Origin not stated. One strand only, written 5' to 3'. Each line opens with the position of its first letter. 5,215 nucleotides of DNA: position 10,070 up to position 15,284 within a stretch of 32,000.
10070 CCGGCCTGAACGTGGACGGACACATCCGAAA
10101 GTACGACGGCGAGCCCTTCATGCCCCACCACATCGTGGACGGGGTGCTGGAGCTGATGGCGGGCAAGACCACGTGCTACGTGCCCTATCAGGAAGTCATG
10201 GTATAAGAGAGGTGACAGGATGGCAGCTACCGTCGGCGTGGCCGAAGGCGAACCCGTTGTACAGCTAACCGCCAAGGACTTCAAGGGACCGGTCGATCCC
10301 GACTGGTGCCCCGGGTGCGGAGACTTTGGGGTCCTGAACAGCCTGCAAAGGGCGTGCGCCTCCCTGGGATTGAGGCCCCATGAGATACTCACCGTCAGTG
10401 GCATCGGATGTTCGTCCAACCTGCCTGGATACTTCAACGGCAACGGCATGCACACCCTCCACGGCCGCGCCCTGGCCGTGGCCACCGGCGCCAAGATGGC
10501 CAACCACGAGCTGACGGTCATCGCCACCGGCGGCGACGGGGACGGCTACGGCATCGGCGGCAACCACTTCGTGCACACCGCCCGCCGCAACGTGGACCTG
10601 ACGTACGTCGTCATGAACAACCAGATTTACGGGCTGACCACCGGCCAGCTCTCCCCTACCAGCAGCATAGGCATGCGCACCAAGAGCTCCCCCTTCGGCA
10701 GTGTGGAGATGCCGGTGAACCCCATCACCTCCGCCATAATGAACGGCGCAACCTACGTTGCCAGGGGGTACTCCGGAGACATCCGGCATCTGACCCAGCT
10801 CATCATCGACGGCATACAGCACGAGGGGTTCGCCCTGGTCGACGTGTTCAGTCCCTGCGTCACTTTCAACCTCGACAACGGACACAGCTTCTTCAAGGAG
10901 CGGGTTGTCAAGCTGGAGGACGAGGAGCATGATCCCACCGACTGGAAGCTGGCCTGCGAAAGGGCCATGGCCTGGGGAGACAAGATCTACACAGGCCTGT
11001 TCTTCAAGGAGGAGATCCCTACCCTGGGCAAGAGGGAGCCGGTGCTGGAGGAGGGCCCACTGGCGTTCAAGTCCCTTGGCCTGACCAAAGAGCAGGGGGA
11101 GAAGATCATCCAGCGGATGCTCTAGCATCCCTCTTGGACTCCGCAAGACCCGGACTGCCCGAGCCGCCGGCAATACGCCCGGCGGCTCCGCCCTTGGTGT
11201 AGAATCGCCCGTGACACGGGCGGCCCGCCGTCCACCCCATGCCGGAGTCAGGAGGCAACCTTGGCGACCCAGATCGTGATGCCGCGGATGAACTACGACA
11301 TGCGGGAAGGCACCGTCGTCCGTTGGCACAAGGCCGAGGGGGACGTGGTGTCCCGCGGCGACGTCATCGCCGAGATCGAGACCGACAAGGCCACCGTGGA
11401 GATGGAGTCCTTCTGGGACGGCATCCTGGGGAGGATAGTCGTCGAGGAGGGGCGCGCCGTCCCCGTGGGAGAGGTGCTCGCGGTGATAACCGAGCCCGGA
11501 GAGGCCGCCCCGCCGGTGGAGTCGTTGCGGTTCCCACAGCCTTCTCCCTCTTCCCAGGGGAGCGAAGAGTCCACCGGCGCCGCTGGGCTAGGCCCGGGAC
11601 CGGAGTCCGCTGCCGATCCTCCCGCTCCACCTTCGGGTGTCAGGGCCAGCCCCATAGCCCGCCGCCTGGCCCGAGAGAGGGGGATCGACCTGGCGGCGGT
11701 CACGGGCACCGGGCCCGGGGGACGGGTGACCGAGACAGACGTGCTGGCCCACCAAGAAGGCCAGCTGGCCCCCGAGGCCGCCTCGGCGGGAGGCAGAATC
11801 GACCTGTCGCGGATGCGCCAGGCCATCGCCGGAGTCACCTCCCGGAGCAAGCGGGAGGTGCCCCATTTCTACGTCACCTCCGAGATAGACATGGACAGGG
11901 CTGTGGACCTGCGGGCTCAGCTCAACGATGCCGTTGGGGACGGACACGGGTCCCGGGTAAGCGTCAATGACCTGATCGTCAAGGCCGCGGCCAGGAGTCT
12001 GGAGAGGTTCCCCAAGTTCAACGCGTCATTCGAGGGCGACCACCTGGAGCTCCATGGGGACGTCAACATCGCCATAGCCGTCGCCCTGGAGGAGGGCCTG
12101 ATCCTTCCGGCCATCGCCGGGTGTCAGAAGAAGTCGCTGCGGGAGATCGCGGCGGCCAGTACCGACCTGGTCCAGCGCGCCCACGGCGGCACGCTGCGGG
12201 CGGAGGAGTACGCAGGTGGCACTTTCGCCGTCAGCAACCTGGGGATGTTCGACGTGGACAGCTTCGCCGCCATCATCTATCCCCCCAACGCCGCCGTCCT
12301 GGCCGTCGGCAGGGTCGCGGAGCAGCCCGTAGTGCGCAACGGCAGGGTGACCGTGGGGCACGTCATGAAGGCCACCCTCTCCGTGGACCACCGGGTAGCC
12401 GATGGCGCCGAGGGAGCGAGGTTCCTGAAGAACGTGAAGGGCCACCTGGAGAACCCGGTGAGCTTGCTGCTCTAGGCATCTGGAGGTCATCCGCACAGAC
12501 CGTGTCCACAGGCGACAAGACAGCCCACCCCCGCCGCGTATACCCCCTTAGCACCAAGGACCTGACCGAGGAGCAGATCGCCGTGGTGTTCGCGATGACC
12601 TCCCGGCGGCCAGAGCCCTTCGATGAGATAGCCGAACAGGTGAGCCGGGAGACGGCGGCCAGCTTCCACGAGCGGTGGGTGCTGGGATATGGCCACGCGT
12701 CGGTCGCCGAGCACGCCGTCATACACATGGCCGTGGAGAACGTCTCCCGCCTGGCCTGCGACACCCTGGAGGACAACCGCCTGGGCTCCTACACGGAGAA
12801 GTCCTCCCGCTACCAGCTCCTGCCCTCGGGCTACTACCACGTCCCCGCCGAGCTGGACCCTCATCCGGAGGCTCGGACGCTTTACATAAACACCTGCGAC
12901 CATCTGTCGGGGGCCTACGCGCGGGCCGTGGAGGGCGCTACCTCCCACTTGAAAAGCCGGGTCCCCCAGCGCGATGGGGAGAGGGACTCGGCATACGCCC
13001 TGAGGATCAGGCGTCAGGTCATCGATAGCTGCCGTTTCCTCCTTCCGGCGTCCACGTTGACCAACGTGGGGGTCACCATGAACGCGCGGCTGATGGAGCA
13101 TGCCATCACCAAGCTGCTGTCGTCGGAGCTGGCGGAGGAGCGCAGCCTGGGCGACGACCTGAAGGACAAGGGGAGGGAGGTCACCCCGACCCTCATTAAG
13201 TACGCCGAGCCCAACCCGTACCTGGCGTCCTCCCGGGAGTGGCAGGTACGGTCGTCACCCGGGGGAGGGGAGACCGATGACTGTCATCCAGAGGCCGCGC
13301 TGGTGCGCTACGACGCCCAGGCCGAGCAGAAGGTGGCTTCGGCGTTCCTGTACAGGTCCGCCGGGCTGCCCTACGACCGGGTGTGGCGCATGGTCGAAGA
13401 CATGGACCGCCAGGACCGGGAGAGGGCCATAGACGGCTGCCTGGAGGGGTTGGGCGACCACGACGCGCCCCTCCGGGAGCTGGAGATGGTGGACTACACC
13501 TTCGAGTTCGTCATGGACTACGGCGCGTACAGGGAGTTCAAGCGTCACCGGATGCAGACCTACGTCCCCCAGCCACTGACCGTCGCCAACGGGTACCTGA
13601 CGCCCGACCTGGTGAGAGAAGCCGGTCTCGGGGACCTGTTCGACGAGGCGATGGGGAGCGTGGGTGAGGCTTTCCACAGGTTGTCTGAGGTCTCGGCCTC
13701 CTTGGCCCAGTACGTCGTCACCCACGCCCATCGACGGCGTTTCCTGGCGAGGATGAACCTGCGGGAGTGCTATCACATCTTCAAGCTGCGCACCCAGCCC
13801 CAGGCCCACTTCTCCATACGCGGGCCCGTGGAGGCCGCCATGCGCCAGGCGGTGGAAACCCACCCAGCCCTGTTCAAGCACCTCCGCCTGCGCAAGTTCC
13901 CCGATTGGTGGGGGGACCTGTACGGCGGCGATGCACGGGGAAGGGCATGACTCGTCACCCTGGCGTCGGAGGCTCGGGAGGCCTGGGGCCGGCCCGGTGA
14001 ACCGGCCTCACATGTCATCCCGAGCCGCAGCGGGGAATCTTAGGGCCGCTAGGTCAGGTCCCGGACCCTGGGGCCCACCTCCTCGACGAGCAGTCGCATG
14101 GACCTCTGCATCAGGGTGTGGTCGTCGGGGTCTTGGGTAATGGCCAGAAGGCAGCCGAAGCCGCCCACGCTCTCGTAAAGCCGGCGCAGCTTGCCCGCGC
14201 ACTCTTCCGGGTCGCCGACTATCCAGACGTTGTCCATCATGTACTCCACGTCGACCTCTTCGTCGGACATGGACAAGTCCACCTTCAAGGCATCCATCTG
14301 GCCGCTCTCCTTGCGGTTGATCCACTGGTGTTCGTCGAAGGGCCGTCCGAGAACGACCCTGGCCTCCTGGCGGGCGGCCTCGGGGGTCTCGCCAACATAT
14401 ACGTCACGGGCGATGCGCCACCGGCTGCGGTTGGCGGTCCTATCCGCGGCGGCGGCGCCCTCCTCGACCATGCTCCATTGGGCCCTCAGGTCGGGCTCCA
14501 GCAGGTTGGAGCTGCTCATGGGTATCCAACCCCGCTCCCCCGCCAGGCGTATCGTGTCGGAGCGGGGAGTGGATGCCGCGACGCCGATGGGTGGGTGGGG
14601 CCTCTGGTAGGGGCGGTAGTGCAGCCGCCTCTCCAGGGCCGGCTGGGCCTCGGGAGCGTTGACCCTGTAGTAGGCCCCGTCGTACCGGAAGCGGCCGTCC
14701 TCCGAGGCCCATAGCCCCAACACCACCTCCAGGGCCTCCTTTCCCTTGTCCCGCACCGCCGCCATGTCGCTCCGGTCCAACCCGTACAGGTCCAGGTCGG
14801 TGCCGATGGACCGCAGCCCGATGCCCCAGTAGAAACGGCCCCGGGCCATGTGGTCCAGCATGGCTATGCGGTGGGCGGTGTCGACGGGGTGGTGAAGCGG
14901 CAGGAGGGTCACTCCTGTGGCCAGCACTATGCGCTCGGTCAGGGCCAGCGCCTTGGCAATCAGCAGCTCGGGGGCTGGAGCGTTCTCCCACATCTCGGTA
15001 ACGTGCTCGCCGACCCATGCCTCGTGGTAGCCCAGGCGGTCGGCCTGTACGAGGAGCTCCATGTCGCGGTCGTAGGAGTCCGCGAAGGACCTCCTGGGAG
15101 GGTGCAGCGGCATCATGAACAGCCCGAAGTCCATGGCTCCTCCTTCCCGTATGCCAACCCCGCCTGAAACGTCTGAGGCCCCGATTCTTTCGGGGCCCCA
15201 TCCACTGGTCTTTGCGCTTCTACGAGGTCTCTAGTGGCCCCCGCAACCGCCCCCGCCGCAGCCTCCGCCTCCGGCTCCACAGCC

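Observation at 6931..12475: E3 (lpdA) and a lipoyl-E2 flank a 2-oxoacid:ferredoxin oxidoreductase alpha/beta pair, with no E1 in sight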

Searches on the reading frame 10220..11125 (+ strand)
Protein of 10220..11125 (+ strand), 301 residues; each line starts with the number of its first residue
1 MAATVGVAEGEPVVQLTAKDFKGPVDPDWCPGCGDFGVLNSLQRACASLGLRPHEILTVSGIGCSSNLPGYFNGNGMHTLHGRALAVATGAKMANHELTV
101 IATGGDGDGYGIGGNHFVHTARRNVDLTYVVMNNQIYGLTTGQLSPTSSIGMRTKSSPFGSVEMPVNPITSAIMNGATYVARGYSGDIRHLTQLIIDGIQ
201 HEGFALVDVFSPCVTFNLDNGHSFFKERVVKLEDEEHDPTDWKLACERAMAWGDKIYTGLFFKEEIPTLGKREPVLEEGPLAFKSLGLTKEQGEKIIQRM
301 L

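Call 3: search_protein_families(library=pfam, proteins=[window:10220-11125:+])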
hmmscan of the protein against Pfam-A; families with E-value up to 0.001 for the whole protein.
window:10220-11125:+ (301 aa): 2 families
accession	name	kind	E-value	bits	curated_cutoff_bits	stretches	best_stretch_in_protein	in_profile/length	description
PF02775.26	TPP_enzyme_C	-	5.9e-28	98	21.9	1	62-209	2-151/151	Thiamine pyrophosphate enzyme, C-terminal TPP binding domain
PF12367.13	PFO_beta_C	-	2.4e-19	69.6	24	1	213-276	1-64/66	Pyruvate ferredoxin oxidoreductase beta subunit C terminal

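Call 13: search_protein_families(library=ncbifam, proteins=[window:10220-11125:+], max_evalue=1e-10)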
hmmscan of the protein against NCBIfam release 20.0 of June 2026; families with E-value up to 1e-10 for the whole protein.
window:10220-11125:+ (301 aa): 5 families
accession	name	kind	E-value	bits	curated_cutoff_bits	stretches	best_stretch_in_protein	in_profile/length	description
NF008820.0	PRK11866.1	equivalog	1.7e-115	385.3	402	1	15-285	3-274/287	2-oxoacid ferredoxin oxidoreductase subunit beta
TIGR02177.1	PorB_KorB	subfamily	3.5e-100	335.2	261.9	1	28-266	2-248/286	2-oxoacid:acceptor oxidoreductase, beta subunit, pyruvate/2-ketoisovalerate family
NF041171.1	Oxoac_fdxbeta_Archa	equivalog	9.8e-85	284.4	423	1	27-268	3-255/296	2-oxoacid:ferredoxin oxidoreductase subunit beta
NF008821.0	PRK11869.1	equivalog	7.7e-83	277.6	438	1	25-274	12-258/286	2-oxoacid ferredoxin oxidoreductase subunit beta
NF007207.0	PRK09628.1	equivalog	5.9e-59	199.9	364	1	28-214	17-203/277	2-oxoglutarate ferredoxin oxidoreductase subunit beta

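Call 65: search_solved_structures(query=window:10220-11125:+, max_evalue=1e-10, show_alignments=2)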
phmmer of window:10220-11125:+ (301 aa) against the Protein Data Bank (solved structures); distinct sequences matched with E-value up to 1e-10: 4.
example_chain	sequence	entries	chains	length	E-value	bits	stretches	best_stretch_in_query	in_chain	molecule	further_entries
6n2n_B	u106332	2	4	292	7.8e-76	258.2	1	16-272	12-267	Pyruvate ferredoxin/flavodoxin oxidoreductase, beta subunit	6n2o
5b48_B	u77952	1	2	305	3.2e-71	243.1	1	27-270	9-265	2-oxoacid--ferredoxin oxidoreductase beta subunit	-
5b46_B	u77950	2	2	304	1.3e-70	241.1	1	23-270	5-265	2-oxoacid--ferredoxin oxidoreductase beta subunit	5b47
8ys5_C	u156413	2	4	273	6.8e-51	176.3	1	28-218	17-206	2-oxoglutarate ferredoxin oxidoreductase subunit beta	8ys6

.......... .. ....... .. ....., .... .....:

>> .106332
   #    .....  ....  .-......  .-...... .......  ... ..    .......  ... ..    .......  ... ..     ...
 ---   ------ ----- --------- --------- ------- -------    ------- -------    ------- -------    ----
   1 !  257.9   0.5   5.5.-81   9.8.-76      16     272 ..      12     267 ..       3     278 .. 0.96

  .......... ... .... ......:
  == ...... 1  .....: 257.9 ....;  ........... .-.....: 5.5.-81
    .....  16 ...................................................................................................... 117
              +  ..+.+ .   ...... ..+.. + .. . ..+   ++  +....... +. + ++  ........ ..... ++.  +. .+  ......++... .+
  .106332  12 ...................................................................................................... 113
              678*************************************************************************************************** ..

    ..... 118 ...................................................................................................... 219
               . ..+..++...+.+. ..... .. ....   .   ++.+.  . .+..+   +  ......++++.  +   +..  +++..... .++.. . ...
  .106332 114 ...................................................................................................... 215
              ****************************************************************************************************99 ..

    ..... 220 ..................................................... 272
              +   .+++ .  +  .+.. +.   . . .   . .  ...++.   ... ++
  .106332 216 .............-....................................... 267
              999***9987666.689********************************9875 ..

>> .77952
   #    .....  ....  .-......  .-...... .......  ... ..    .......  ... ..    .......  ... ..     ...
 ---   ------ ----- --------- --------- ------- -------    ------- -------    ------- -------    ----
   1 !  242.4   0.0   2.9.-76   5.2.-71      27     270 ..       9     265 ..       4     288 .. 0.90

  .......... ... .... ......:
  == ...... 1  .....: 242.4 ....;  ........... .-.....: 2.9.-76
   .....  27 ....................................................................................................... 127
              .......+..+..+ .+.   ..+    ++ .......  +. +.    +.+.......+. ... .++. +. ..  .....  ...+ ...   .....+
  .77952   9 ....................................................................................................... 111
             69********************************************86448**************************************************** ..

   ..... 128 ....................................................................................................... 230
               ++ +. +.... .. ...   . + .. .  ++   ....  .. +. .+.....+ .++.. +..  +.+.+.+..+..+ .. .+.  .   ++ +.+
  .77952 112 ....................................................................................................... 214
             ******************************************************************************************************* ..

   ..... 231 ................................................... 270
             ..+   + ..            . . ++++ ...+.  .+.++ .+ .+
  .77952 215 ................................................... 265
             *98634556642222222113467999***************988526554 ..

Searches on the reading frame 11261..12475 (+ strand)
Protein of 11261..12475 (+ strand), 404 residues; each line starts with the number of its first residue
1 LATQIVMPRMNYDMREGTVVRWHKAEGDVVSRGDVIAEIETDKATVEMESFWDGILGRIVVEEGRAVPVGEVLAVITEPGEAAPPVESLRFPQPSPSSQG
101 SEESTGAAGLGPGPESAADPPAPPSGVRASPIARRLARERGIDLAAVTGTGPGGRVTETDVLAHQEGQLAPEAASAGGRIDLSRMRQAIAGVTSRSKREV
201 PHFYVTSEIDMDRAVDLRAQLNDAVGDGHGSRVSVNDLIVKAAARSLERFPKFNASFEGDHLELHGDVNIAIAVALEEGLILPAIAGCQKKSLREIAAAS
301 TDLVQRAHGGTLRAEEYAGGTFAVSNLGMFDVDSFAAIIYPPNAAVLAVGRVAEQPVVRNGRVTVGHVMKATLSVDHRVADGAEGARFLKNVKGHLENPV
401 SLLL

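Call 3: search_protein_families(library=pfam, proteins=[window:11261-12475:+])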
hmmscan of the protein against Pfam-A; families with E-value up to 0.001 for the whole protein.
window:11261-12475:+ (404 aa): 4 families
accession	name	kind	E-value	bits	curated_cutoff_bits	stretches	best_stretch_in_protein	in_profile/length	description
PF00198.28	2-oxoacid_dh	-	2e-77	260.2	23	1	179-404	6-232/232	2-oxoacid dehydrogenases acyltransferase (catalytic domain)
PF00364.28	Biotin_lipoyl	-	3e-17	62.7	22.1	1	4-76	2-73/73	Biotin-requiring enzyme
PF02817.22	E3_binding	-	1.3e-16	60.9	23.7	1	127-162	1-36/36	e3 binding domain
PF13533.13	Biotin_lipoyl_2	-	8.4e-07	29.1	29.8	0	17-40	9-32/32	Biotin-lipoyl like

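Call 13: search_protein_families(library=ncbifam, proteins=[window:11261-12475:+], max_evalue=1e-10)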
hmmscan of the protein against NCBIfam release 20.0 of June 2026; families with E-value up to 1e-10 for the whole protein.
window:11261-12475:+ (404 aa): 11 families
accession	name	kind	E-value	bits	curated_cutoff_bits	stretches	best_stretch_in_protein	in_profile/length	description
TIGR01349.1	PDHac_trf_mito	equivalog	5.1e-109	365.3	445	1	5-404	2-437/437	pyruvate dehydrogenase complex dihydrolipoamide acetyltransferase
NF004309.0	PRK05704.1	equivalog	1.5e-74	251.8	449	1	1-404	1-406/408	2-oxoglutarate dehydrogenase complex dihydrolipoyllysine-residue succinyltransferase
NF008814.0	PRK11854.1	equivalog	9.4e-74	249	722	2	178-400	408-633/637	pyruvate dehydrogenase complex dihydrolipoyllysine-residue acetyltransferase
TIGR01347.1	sucB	equivalog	1.5e-73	248.3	378.65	1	4-404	2-402/404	dihydrolipoyllysine-residue succinyltransferase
TIGR02927.1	SucB_Actino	equivalog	7.8e-63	213.2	423.45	2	179-398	344-570/579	2-oxoglutarate dehydrogenase, E2 component, dihydrolipoamide succinyltransferase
TIGR01348.1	PDHac_trf_long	equivalog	2.3e-61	208.1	552.1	2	180-404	360-587/587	dihydrolipoyllysine-residue acetyltransferase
NF011416.0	PRK14843.1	equivalog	3.2e-58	197.3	429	1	179-404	120-347/347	dihydrolipoamide acetyltransferase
NF008815.0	PRK11857.1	equivalog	1.1e-39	136.7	378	1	178-399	79-302/308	dihydrolipoamide acetyltransferase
NF011457.0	PRK14875.1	equivalog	1.4e-29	103.2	307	1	1-168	2-129/372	acetoin dehydrogenase dihydrolipoyllysine-residue acetyltransferase subunit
NF008854.0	PRK11892.1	equivalog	1.6e-23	83.1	454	1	1-99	1-100/464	pyruvate dehydrogenase complex E1 component subunit beta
NF008907.0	PRK12270.1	equivalog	1.9e-19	69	878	1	175-396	126-361/1241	multifunctional oxoglutarate decarboxylase/oxoglutarate dehydrogenase thiamine pyrophosphate-binding subunit/dihydrolipoyllysine-residue suc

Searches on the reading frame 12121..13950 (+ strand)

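Call 3: search_protein_families(library=pfam, proteins=[window:12121-13950:+])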
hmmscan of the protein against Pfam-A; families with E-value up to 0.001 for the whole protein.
window:12121-13950:+ (609 aa): 1 family
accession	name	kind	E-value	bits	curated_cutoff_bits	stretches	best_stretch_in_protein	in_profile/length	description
PF02511.20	Thy1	-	5.2e-45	154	24.8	2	150-356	9-190/191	Thymidylate synthase complementing protein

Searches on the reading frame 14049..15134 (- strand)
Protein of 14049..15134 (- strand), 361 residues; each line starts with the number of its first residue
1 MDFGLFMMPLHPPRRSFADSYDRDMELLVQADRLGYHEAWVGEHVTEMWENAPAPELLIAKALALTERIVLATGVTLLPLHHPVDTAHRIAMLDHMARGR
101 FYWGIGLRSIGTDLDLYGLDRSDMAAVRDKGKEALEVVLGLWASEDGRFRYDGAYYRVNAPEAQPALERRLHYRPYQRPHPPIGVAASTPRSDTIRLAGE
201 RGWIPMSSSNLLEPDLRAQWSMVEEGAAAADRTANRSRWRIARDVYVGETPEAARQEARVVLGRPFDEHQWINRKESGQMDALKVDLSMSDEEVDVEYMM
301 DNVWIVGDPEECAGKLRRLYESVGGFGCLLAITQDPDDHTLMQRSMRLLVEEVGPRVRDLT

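Call 3: search_protein_families(library=pfam, proteins=[window:14049-15134:-])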
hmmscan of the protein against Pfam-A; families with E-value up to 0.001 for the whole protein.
window:14049-15134:- (361 aa): 1 family
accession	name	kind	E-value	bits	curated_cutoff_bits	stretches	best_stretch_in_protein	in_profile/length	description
PF00296.26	Bac_luciferase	-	3.3e-48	165.1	27.9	1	1-324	1-311/314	Luciferase-like monooxygenase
